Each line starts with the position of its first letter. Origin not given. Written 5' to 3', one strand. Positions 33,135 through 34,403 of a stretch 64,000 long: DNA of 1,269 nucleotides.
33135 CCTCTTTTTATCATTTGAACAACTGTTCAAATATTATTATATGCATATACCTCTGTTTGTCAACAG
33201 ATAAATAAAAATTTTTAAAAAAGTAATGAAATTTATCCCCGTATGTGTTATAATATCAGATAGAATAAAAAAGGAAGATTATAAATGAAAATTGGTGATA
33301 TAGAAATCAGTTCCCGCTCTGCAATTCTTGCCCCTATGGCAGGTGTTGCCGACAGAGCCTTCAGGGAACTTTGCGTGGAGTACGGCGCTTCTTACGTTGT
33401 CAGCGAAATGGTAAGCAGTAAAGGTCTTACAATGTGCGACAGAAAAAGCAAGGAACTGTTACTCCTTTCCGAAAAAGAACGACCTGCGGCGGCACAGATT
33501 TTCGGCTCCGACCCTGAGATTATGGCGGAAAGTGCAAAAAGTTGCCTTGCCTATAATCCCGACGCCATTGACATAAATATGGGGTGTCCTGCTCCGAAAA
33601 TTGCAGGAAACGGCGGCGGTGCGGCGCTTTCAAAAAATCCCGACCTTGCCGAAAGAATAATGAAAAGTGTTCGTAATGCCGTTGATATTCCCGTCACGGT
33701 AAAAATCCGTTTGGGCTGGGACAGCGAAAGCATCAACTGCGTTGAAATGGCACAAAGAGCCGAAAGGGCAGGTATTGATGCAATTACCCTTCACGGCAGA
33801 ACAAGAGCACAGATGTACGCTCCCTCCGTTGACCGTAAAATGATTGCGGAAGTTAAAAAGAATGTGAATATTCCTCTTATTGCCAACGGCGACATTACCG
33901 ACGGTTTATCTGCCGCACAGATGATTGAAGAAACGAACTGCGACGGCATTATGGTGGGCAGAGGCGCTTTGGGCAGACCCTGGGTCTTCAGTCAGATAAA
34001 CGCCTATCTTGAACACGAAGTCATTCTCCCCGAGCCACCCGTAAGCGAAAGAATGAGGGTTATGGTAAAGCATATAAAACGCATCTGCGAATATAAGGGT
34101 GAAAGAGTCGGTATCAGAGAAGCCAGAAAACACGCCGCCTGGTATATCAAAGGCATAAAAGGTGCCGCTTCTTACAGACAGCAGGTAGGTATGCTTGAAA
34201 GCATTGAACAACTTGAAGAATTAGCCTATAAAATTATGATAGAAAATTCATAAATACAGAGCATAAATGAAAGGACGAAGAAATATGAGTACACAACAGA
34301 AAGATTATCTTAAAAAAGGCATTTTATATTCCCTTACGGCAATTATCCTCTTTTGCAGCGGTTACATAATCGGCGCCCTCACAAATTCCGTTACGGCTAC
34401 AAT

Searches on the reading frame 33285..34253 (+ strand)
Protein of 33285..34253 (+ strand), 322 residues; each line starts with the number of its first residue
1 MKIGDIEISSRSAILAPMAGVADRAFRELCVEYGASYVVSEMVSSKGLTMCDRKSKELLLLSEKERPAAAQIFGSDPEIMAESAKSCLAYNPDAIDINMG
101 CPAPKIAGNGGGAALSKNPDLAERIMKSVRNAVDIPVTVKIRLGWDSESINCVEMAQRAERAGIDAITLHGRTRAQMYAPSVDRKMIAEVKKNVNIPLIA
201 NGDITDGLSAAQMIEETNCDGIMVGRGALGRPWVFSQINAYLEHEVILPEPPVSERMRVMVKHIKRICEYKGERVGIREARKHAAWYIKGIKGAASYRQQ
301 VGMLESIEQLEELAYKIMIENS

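Call 54: search_protein_families(library=pfam, max_evalue=0.00001, proteins=[window:33285-34253:+])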
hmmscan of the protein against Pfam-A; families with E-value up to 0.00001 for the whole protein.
window:33285-34253:+ (322 aa): 2 families
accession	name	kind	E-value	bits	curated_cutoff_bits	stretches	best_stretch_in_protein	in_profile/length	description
PF01207.24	Dus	-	6.4e-98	328.1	20.4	1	14-307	1-295/311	Dihydrouridine synthase (Dus)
PF01180.27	DHO_dh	-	5.5e-06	26.2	27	0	80-168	109-190/291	Dihydroorotate dehydrogenase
